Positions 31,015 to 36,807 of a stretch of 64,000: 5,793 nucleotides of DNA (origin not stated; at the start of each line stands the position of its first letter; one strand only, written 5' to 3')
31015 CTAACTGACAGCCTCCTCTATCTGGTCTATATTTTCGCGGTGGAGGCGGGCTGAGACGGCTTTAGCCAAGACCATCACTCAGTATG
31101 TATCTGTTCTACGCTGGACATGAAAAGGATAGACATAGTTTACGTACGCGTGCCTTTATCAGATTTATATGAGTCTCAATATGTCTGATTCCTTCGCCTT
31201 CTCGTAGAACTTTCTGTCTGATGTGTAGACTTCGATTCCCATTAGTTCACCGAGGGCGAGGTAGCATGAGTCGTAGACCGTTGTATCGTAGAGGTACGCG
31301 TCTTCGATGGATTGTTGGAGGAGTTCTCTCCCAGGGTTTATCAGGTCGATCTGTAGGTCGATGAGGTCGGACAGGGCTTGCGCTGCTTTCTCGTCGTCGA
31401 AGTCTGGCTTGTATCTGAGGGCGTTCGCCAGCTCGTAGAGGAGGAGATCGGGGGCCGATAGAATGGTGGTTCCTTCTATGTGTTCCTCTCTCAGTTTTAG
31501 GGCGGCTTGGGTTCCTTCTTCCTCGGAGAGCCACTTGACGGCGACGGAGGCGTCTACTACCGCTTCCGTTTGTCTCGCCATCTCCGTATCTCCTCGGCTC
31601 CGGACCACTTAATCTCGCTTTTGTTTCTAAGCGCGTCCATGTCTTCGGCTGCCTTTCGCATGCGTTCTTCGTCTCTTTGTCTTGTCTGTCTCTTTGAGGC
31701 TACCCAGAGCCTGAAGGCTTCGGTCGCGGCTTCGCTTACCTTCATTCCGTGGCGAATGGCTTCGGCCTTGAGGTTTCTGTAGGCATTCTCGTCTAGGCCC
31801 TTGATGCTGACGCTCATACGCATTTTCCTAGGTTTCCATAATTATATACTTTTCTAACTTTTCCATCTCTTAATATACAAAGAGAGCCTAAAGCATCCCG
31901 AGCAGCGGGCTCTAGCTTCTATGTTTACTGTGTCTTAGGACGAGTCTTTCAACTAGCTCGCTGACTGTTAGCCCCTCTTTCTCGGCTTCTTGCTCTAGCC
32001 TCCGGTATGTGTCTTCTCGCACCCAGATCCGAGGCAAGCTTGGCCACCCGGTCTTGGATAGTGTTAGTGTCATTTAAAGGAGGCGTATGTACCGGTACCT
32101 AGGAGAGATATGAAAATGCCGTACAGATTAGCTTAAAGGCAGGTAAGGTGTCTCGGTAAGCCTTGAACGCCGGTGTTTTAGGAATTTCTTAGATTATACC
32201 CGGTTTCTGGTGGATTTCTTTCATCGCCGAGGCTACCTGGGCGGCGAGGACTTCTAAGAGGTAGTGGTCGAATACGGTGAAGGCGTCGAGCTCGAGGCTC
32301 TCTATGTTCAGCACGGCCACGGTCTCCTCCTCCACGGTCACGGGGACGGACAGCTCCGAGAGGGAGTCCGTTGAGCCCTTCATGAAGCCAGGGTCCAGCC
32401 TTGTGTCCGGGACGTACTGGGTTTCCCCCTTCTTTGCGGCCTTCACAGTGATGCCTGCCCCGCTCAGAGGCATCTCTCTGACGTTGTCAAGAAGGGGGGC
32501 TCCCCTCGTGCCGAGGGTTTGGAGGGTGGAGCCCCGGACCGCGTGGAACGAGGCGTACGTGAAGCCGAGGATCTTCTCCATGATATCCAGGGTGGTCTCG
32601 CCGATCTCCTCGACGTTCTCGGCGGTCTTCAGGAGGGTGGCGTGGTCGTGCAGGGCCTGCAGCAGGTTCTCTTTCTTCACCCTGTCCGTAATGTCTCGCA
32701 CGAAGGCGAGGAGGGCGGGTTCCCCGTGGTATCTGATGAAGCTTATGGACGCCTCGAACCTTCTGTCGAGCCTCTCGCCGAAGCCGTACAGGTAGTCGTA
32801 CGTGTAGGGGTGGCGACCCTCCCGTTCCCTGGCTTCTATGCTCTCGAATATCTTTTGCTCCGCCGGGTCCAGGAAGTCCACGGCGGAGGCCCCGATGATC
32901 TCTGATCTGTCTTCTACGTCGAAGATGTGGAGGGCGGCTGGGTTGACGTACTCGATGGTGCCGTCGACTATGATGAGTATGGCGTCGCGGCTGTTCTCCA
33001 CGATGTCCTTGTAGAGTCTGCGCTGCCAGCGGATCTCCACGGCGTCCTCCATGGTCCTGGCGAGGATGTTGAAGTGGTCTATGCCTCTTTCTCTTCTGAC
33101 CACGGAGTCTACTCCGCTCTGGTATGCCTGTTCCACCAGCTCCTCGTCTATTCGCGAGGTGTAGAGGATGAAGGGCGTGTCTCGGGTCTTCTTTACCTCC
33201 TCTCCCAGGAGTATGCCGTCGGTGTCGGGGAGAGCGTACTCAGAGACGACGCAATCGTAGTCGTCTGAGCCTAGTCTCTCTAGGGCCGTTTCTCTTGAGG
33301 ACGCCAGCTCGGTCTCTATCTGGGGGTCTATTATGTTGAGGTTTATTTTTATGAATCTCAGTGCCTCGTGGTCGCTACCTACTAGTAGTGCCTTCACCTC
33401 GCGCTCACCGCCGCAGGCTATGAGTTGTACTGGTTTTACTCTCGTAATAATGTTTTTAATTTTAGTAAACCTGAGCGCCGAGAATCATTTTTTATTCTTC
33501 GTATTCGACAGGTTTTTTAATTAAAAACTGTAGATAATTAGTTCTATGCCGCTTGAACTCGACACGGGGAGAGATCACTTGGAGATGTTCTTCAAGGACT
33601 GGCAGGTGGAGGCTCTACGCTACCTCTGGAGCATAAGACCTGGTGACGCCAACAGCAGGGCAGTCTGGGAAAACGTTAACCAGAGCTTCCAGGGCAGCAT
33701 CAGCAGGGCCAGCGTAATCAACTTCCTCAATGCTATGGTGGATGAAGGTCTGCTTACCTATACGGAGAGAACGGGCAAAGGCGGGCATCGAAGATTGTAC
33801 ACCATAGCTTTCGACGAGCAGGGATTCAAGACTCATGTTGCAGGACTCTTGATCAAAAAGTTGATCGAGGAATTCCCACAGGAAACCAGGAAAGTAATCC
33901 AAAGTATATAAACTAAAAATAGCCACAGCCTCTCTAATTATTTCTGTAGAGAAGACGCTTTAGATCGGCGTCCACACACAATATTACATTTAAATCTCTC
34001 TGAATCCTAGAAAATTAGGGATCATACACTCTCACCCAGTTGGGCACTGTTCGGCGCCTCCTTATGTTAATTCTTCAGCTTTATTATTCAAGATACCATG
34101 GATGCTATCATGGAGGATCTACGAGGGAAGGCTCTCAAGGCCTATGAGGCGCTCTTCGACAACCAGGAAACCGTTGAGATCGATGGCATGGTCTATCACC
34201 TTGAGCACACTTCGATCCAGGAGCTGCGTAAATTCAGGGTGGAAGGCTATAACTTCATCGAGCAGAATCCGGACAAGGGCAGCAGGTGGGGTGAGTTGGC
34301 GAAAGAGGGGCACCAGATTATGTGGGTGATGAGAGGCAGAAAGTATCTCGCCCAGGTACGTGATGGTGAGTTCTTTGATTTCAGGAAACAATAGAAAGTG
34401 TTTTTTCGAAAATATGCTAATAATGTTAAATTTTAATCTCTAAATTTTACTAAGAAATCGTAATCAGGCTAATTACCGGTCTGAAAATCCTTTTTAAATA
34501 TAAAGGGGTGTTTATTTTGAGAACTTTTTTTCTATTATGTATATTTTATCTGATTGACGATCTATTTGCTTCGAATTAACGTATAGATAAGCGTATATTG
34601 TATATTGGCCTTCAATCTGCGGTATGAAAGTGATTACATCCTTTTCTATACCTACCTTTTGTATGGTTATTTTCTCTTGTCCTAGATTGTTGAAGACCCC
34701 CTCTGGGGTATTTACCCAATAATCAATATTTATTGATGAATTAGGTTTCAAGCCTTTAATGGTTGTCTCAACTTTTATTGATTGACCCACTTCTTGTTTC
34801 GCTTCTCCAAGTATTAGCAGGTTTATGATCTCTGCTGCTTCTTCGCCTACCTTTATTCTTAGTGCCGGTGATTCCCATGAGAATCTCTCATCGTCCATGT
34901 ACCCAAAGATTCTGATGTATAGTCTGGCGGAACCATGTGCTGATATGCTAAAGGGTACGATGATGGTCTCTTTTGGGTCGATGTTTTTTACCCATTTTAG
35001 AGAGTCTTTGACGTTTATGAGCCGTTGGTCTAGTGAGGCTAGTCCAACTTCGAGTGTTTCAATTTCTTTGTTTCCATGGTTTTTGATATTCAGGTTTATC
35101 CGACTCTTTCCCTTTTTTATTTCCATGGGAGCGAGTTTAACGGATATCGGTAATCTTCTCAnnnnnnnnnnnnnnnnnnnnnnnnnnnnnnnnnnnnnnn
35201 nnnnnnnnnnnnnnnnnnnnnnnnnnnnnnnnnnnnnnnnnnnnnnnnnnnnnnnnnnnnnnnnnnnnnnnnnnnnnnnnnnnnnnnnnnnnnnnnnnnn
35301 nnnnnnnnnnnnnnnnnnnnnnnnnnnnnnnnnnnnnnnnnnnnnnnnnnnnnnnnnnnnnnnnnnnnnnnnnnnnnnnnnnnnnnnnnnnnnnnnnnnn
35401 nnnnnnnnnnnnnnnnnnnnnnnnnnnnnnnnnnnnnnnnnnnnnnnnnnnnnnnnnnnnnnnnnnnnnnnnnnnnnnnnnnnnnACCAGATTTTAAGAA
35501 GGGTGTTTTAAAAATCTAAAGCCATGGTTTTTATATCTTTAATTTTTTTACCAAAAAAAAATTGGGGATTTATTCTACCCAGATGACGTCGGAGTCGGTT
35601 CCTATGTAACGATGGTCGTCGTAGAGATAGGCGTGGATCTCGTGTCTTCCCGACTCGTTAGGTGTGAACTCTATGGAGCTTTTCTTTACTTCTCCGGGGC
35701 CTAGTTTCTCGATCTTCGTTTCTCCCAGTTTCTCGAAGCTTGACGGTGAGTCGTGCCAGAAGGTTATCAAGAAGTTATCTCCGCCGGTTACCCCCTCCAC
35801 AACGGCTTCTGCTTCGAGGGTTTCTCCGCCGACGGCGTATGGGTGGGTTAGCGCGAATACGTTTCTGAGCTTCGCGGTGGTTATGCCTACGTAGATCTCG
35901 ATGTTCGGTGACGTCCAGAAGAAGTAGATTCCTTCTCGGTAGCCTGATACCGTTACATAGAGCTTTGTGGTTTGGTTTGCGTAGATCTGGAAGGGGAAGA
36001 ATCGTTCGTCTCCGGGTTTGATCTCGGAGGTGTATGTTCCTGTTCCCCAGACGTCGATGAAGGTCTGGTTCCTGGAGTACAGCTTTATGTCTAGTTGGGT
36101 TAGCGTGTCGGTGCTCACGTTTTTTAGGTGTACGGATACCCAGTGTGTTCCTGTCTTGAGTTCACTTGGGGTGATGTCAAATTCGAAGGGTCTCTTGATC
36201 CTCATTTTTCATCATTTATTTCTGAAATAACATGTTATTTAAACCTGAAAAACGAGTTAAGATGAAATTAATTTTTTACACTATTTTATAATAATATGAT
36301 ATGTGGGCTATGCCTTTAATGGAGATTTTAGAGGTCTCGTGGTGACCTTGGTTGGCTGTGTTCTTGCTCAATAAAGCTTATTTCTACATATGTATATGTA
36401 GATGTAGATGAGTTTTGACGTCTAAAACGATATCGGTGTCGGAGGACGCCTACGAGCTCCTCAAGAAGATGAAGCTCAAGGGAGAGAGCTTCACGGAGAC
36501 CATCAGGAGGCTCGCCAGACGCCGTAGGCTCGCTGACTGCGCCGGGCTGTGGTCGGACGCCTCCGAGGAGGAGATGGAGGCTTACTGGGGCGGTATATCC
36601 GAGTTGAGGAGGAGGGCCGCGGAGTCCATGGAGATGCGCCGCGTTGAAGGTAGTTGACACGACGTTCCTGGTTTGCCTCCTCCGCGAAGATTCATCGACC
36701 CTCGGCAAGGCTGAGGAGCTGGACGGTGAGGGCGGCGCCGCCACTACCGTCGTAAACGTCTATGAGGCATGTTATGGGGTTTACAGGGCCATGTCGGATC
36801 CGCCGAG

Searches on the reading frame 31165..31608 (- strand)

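Call 22: search_protein_families(library=pfam, proteins=[window:31165-31608:-], max_evalue=0.01)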
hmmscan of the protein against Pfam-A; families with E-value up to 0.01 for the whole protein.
window:31165-31608:- (147 aa): 1 family
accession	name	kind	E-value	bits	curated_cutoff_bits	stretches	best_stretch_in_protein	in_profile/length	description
PF01850.27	PIN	-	6.2e-09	36.9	23.6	1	17-139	2-119/120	PIN domain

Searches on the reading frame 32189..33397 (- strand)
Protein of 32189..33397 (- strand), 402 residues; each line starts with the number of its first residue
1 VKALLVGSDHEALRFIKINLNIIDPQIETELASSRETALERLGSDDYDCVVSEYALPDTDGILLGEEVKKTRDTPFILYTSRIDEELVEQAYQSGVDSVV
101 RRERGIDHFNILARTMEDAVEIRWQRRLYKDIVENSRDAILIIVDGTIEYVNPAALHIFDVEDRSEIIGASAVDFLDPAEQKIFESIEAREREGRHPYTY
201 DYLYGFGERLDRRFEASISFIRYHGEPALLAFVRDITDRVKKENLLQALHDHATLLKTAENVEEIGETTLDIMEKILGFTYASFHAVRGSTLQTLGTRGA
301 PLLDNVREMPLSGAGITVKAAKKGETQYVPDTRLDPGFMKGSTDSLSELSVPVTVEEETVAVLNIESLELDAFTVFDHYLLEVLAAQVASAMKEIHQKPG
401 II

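Call 22: search_protein_families(library=pfam, proteins=[window:32189-33397:-], max_evalue=0.01)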
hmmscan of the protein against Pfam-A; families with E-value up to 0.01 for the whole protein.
window:32189-33397:- (402 aa): 7 families
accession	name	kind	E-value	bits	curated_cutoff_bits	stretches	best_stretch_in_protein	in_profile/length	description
PF13185.12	GAF_2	-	5.8e-14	52.9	28.6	1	260-392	2-135/136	GAF domain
PF00072.30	Response_reg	-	8.7e-11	42.4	30.2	1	8-101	6-98/111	Response regulator receiver domain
PF13188.13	PAS_8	-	3.2e-09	36.8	21.8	1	128-186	2-60/65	PAS domain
PF01590.32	GAF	-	1.5e-08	35.7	22.4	1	262-391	2-132/133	GAF domain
PF13426.13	PAS_9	-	2.8e-08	34.4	27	1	138-238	2-103/103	PAS domain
PF13492.12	GAF_3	-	1.3e-06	29.3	27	1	261-392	1-127/129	GAF domain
PF08448.16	PAS_4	-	2.2e-05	25.1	23.1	1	135-240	3-109/110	PAS fold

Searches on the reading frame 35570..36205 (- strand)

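Call 22: search_protein_families(library=pfam, proteins=[window:35570-36205:-], max_evalue=0.01)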
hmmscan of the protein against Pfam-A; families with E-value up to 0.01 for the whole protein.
window:35570-36205:- (211 aa): 1 family
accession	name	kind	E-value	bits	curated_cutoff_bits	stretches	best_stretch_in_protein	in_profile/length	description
PF07705.17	CARDB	-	0.0023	18.5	22.7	0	159-193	48-82/101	CARDB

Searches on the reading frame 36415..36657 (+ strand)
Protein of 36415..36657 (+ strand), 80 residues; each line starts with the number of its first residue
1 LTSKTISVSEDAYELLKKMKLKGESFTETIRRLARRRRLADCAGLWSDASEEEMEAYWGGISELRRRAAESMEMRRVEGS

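Call 19: search_protein_families(library=pfam, proteins=[window:36415-36657:+], max_evalue=0.01)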
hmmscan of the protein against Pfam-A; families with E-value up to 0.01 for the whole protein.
window:36415-36657:+ (80 aa): 2 families
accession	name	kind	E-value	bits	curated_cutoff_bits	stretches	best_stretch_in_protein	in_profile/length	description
PF02697.20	VAPB_antitox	-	4e-14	53.6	27.9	1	4-56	1-59/69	Putative antitoxin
PF24434.1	DUF7557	-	0.002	18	25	1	4-33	2-31/45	Family of unknown function (DUF7557)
